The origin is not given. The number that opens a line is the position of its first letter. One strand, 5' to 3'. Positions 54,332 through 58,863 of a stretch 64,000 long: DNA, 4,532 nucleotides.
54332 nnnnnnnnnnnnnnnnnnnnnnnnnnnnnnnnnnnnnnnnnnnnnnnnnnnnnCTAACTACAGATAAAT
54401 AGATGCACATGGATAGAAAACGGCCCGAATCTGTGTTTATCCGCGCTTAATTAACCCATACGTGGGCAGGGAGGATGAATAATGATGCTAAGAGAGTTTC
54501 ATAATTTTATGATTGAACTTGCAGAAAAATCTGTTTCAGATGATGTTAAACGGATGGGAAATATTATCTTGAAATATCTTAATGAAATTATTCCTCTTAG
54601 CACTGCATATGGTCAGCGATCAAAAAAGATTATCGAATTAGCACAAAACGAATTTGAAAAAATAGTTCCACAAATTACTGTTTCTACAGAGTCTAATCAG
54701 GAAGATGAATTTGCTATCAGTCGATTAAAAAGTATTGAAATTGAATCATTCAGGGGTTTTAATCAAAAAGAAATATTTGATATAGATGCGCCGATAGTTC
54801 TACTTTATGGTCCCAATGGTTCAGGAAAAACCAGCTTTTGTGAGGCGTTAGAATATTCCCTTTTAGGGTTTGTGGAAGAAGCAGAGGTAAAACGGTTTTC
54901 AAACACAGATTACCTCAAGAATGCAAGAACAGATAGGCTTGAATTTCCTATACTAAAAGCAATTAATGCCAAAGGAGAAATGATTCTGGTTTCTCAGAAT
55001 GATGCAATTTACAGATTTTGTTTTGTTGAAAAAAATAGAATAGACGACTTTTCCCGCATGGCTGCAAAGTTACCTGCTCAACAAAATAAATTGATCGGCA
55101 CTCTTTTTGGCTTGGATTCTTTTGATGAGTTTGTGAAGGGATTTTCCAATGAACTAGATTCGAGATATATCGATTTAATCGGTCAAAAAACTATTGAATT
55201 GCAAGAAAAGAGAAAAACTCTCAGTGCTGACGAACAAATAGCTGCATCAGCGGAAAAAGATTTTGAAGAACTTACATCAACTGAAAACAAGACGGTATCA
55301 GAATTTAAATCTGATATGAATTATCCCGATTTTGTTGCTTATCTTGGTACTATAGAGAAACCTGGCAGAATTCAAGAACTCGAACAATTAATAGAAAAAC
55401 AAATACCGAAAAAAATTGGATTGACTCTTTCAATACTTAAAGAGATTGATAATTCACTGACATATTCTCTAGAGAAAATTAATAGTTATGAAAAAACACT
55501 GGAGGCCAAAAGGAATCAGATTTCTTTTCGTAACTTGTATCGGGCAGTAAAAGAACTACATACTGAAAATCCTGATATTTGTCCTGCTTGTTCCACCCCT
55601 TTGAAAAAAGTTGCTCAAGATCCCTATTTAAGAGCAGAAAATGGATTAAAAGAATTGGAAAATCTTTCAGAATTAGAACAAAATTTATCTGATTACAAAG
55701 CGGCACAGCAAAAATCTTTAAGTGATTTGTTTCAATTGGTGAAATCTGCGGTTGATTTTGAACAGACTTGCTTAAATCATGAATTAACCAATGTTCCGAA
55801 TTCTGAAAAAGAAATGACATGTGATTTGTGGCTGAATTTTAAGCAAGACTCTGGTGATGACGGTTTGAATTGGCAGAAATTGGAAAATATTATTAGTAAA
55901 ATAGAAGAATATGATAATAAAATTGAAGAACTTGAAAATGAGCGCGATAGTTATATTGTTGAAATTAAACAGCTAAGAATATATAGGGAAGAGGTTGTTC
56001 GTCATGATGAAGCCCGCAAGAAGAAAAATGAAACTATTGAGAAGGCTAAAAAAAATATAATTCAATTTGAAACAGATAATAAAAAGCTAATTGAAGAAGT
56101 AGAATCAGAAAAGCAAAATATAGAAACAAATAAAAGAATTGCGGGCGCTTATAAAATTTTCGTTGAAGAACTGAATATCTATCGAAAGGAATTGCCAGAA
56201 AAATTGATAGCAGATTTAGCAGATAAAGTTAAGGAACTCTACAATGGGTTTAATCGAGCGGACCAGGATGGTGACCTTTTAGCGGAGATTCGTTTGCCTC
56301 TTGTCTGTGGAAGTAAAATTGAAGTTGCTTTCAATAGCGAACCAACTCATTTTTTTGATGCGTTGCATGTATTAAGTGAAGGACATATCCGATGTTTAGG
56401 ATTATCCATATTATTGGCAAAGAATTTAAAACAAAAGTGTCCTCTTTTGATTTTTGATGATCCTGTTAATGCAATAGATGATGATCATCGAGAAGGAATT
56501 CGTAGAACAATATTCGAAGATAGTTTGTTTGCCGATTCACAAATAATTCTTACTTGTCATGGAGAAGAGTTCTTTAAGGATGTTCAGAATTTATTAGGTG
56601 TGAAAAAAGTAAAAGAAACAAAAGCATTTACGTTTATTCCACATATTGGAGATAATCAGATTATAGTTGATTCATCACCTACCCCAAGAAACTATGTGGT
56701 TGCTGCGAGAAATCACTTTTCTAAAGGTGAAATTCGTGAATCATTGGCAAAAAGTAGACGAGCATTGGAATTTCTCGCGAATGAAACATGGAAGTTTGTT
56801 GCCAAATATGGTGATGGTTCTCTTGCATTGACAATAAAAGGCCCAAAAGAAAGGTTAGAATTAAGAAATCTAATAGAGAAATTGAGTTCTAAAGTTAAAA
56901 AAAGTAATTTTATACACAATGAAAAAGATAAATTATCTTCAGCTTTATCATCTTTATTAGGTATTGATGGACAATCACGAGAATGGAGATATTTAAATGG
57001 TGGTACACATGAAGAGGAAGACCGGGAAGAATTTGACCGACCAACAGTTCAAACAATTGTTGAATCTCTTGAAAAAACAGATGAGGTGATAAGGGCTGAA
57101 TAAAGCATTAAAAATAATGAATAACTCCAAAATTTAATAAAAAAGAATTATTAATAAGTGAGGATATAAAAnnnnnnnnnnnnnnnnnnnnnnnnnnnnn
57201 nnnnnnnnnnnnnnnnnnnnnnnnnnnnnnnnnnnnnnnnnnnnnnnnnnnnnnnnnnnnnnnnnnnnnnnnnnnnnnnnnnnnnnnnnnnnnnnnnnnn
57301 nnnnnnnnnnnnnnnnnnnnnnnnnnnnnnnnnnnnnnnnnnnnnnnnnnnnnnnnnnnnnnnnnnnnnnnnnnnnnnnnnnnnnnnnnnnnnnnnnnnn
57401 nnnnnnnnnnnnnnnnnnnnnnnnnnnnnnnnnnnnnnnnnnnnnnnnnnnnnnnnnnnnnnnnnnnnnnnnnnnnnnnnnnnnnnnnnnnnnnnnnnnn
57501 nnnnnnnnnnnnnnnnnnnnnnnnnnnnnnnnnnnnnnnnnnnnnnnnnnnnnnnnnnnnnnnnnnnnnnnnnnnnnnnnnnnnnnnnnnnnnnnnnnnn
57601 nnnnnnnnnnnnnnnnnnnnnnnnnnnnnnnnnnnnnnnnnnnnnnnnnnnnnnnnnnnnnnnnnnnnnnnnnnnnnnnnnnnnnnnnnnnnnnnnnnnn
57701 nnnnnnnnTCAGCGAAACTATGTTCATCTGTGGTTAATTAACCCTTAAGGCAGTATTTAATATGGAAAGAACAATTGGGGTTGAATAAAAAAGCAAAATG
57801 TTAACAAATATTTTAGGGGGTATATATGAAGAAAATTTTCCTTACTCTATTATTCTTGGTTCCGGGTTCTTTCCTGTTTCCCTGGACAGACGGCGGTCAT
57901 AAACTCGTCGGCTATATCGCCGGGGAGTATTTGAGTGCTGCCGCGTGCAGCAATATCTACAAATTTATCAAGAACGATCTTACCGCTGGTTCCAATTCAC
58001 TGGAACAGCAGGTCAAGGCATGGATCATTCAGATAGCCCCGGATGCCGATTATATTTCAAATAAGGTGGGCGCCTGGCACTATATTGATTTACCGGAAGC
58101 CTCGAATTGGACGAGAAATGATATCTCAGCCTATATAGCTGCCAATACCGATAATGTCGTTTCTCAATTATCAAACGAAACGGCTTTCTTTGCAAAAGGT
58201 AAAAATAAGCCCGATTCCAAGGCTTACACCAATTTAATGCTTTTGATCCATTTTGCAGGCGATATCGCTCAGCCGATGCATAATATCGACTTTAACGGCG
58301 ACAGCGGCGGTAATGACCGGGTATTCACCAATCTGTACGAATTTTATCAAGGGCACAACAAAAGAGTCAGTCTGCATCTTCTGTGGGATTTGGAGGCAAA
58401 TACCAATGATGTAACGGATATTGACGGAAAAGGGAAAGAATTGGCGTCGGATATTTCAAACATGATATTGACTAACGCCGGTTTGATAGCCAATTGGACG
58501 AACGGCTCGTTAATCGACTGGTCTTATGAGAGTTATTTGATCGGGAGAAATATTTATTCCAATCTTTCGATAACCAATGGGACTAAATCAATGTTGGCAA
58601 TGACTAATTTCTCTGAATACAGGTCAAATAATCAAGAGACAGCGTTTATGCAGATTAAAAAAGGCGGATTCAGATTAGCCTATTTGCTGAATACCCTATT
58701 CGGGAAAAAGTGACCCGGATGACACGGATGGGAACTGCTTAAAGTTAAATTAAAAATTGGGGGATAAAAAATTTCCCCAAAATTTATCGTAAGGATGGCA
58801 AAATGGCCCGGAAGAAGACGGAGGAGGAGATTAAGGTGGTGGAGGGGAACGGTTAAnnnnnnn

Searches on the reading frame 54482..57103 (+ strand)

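Call 25: search_protein_families(library=pfam, proteins=[window:54482-57103:+], max_evalue=0.001)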
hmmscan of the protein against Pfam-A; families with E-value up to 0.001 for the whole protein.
window:54482-57103:+ (873 aa): 4 families
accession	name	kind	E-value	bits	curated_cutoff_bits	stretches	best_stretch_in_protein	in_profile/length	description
PF02463.25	SMC_N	-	3.6e-20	72.8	40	2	498-712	56-216/220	RecF/RecN/SMC N terminal domain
PF13304.12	AAA_21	-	5.8e-10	40.2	27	1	508-693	97-298/304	AAA domain, putative AbiEii toxin, Type IV TA system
PF13476.12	AAA_23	-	1.8e-07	32.4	27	0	84-341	1-201/201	AAA domain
PF13166.12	AAA_13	-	0.00022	20.5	36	0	647-719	521-595/713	AAA domain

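Call 86: search_protein_families(library=padloc, proteins=[window:54482-57103:+], max_evalue=0.001)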
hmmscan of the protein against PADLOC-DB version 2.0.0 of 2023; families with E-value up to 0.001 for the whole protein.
window:54482-57103:+ (873 aa): 28 families (the best 25 are shown)
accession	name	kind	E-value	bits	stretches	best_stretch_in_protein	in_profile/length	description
PDLC03859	LmuB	-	1.9e-25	88.1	1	81-706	4-593/611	-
PDLC03865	LmuB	-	1e-21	74.9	2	81-551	2-473/1007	-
PDLC04135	mad3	-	4.2e-17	60.7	2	495-710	100-341/374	mads_3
PDLC03861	LmuB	-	4e-16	56.2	1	66-138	195-266/1213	-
PDLC02668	DndD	-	1.4e-14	52.1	2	399-679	332-609/659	DndD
PDLC02756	PbeC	-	5.9e-12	43.4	2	82-145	3-71/643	PbeC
PDLC02663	DndD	-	6.6e-11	39.7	2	416-690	368-630/675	DndD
PDLC02740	PbeC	-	7.9e-11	39.5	2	400-696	330-620/648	PbeC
PDLC02980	AriA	-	1.1e-09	36.8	2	490-693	73-298/304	-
PDLC03868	LmuB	-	4.8e-09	33.1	1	82-145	6-72/1035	-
PDLC02667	DndD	-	1.1e-08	32.3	1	83-145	4-72/657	DndD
PDLC02731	PbeC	-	2e-08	31.6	1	463-696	403-622/645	PbeC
PDLC00278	PtuA1|PtuA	-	2.4e-08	31.7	1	81-143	2-67/436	AAA ATPase domain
PDLC02335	AbiLi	-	1.5e-07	28.8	1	62-148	30-106/326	AbiLi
PDLC04140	mad8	-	3.9e-07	27.9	1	102-266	21-144/314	mads_8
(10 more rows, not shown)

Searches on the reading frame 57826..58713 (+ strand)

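Call 25: search_protein_families(library=pfam, proteins=[window:57826-58713:+], max_evalue=0.001)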
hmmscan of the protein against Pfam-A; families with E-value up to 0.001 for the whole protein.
window:57826-58713:+ (295 aa): 1 family
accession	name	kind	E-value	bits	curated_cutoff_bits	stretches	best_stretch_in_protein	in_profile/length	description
PF02265.22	S1-P1_nuclease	-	4.6e-36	125.4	29.5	1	20-292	1-257/258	S1/P1 Nuclease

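Call 86: search_protein_families(library=padloc, proteins=[window:57826-58713:+], max_evalue=0.001)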
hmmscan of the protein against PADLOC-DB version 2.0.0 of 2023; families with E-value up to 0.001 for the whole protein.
window:57826-58713:+ (295 aa): 0 families
